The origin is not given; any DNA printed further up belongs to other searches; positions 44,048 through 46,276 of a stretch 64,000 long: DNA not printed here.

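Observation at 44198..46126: Secretin with fused N-terminal lipoprotein-TPR module (pilotin-secretin fusion?)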

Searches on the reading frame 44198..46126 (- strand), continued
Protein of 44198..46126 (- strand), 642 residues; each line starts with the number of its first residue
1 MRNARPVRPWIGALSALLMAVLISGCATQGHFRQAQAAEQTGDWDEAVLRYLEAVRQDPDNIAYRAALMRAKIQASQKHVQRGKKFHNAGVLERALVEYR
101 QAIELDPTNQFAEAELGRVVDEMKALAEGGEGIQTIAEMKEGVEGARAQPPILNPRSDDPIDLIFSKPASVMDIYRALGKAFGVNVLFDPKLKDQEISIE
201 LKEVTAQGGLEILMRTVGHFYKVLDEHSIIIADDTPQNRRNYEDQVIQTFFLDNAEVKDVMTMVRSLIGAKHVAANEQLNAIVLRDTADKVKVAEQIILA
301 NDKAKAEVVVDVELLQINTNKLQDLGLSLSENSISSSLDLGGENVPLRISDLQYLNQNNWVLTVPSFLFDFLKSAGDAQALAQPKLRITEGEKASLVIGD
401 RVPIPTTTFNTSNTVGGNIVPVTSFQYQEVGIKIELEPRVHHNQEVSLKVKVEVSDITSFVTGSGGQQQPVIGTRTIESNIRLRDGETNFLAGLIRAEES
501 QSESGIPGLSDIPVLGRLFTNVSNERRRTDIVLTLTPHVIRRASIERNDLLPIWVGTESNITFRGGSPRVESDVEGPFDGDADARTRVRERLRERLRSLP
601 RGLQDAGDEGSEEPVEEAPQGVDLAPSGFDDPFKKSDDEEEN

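Call 30: predict_structure(alignment_id=A1)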
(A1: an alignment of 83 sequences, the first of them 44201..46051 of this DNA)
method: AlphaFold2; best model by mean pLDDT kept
length: 617 residues; sequences in the alignment: 83
mean_pLDDT: 64.8   pTM: 0.36
mean pLDDT of the five models: 64.8, 63.8, 62.3, 62.2, 60.0
residues with pLDDT >= 90: 51; 70-90: 237; 50-70: 157; < 50: 172
segments of 3 or more residues with pLDDT < 50: 221-266, 268-270, 272-279, 297-324, 330-351, 533-551, 579-606, 608-617
pLDDT, mean of each block of 10 residues (from residue 1): 77 90 92 88 93 93 90 94 85 84 62 60 60 74 85 78 83 80 80 78 79 67 41 43 40 31 45 47 76 59 38 45 48 39 40 61 72 77 61 64 80 72 82 71 74 77 61 57 63 62 71 67 56 43 36 56 74 57 37 38 42 37
secondary structure, 60 per line:
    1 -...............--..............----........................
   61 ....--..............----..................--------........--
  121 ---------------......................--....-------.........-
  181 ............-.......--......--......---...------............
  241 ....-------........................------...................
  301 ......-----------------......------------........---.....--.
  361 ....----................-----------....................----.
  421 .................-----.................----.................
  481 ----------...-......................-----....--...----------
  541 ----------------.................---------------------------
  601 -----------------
elements in order: H2-16 H19-32 H37-64 H67-80 H85-102 H111-118 E136-145 H146-157 E160-163 E171-179 H181-192 E194-200 E203-208 H211-216 E220-222 H229-244 H252-275 E282-293 H294-306 H324-329 H342-349 E353-357 E360-364 E369-384 E396-415 E420-437 E443-459 E464-480 E495-516 H522-525 E528-530 H557-573

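Call 31: search_protein_representatives(protein=window:44201-46126:-)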
Query: 642 residues. Proteins with E-value up to 0.001 (for the whole library): 38709; up to 1e-10: 17807; up to 1e-30: 1376. The best 150 are listed.
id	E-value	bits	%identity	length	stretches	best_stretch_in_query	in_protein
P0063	4.1e-296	999.8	75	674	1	15-636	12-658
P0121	1.4e-257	872.6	62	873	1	9-638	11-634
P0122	2.8e-248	841.9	64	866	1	17-633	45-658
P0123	6.9e-224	761.3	57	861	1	14-633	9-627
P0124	8.5e-208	708.2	59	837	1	12-526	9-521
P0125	2.9e-198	676.7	66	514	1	162-635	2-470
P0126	8.4e-195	665.3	68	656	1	172-639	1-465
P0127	5.3e-192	656.0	54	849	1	13-579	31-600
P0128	9.2e-192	655.2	53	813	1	16-580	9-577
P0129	3.7e-186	636.7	55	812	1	13-590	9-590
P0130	5.6e-180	616.3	69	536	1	227-635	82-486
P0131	9.6e-167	572.6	51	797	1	1-576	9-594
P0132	1.2e-166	572.3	49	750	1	18-584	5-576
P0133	6.8e-166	569.8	70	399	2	263-627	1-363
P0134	1.0e-163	562.6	50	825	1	6-580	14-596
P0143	1.1e-146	506.3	44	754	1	14-575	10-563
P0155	1.6e-122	426.6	40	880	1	13-566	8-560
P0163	5.5e-117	408.3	39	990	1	13-622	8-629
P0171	5.2e-111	388.5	39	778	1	19-576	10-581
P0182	2.6e-104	366.4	34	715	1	17-579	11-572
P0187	1.8e-101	357.0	36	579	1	17-552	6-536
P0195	1.5e-98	347.4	34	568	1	18-565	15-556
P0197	5.8e-98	345.5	32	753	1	17-588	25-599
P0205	3.0e-96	339.8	33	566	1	17-567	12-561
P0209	5.8e-95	335.5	37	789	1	15-558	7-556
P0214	4.4e-94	332.6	37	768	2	153-565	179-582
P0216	2.2e-93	330.3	36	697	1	20-577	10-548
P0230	5.1e-90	319.2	36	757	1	17-560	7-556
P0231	6.5e-90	318.9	35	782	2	152-562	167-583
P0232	8.8e-90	318.4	37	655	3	153-559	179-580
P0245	3.4e-86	306.6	34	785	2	44-562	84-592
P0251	4.8e-85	302.8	33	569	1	26-555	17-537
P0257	1.9e-83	297.5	34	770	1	32-559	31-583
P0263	4.5e-82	293.0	31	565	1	16-562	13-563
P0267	1.3e-81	291.4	37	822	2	348-575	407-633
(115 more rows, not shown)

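Call 35: list_cluster_members(proteins=[P0263, P0205, P0195, P0251, P0187, P0257, P0267, P0155, P0163, P0143])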
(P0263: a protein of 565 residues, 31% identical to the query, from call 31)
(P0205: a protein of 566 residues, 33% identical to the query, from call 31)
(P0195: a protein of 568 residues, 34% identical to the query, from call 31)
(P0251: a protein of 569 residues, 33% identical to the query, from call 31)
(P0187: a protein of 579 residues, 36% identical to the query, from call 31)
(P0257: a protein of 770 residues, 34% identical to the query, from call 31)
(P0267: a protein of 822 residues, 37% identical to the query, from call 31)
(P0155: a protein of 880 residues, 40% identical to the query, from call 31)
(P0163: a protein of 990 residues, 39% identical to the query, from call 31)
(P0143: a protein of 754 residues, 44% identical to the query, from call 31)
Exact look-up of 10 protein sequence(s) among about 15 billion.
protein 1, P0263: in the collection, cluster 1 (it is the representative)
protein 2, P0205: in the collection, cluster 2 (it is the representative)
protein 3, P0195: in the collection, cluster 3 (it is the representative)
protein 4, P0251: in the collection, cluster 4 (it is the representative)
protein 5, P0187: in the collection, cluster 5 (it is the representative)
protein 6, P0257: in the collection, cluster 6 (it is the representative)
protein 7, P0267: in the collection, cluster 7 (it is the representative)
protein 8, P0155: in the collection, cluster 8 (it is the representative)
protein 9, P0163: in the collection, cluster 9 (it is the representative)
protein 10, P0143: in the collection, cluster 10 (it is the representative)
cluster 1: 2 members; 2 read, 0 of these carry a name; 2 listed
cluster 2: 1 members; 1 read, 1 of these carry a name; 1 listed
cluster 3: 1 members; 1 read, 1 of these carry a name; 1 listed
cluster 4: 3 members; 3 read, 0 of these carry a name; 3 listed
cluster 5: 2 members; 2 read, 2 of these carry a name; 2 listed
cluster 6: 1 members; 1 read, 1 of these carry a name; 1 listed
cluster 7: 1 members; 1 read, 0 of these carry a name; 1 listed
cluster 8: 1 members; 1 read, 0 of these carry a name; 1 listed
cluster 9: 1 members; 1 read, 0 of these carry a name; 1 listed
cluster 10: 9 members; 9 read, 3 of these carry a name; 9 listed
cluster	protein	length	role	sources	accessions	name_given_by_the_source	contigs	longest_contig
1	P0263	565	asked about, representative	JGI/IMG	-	-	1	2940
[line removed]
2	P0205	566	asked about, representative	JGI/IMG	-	general secretion pathway protein D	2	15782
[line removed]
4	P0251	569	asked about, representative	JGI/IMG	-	-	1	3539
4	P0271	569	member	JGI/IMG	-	-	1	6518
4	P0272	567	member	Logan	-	-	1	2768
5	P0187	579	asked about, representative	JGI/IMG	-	general secretion pathway protein D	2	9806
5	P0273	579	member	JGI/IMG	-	general secretion pathway protein D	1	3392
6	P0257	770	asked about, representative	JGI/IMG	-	general secretion pathway protein D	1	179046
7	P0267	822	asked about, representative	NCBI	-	-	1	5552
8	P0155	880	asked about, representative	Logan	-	-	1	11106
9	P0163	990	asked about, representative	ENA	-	-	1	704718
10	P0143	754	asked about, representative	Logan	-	-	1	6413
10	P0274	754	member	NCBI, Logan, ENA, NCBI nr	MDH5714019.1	MAG: cohesin domain-containing protein [Candidatus Aminicenantes bacterium] | cohesin domain-containing protein [Candidatus Aminicenantes bacterium]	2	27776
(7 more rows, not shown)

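Call 43: fold_search(model_id=the predicted structure, library=pdb)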
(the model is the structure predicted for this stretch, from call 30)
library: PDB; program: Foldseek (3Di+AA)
matches with E <= 10: 1202; with E <= 0.001: 45
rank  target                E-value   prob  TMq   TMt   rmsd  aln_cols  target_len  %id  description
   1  6q14_A                4.5e-15  1.00  0.18  0.22  35.6       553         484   13  Structure of the Salmonella SPI-1 injectisome NC-base (released 2019-10-23)
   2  6q14_B                9.3e-15  1.00  0.18  0.22  35.2       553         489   13  Structure of the Salmonella SPI-1 injectisome NC-base (released 2019-10-23)
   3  5wq7_A                1.2e-14  1.00  0.21  0.27  25.6       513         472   18  CryoEM structure of type II secretion system secretin GspD in E.coli K12 (released 2016-12-28)
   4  5zdh_A                4.1e-14  1.00  0.21  0.25  33.6       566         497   16  CryoEM structure of ETEC Pilotin-Secretin AspS-GspD complex (released 2018-04-18)
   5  6hcg_A                8.8e-14  1.00  0.19  0.20  43.6       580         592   13  Klebsiella pneumoniae type II secretion system outer membrane complex. PulD, PulS and PulC HR domain. (released 2019-11-27)
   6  6w6m_A                9.2e-14  1.00  0.21  0.30  27.0       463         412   14  Single particle cryoEM structure of V. cholerae Type IV competence pilus secretin PilQ (released 2020-10-14)
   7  6i1x_A                1.0e-13  1.00  0.22  0.27  21.5       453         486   19  Aeromonas hydrophila ExeD (released 2019-04-10)
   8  8jvb_A                1.2e-13  1.00  0.20  0.31  29.2       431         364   18  Cryo-EM structure of the Type II secretion system protein from Acidithiobacillus caldus (released 2024-07-03)
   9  5tcr_A                1.2e-13  1.00  0.20  0.25  35.1       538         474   14  Atomic model of the Salmonella SPI-1 type III secretion injectisome basal body proteins InvG, PrgH, and PrgK (released 2016-12-21)
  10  9wfd_A                1.7e-13  1.00  0.20  0.28  28.9       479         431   18  Cryo-EM structure of the Type II secretion system protein from Acidithiobacillus caldus (released 2025-11-19)
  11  5w68_A                3.6e-13  1.00  0.20  0.32  25.6       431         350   15  Type II secretin from Enteropathogenic Escherichia coli - GspD (released 2017-11-15)
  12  5wln_A                7.0e-13  1.00  0.21  0.29  22.4       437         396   19  Cryo-EM structure of the T2SS secretin XcpQ from Pseudomonas aeruginosa (released 2017-10-25)
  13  9u5s_A                9.2e-13  1.00  0.22  0.28  23.0       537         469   13  The structure of the BfpBG complex in the T4bP system (released 2025-11-05)
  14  5wq8_A                1.0e-12  1.00  0.21  0.25  23.7       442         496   17  CryoEM structure of type II secretion system secretin GspD in Vibrio cholerae (released 2016-12-28)
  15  7ah9_5O               3.6e-12  1.00  0.16  0.19  36.5       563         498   13  Substrate-engaged type 3 secretion system needle complex from Salmonella enterica typhimurium - SpaR state 1 (released 2021-03-17)
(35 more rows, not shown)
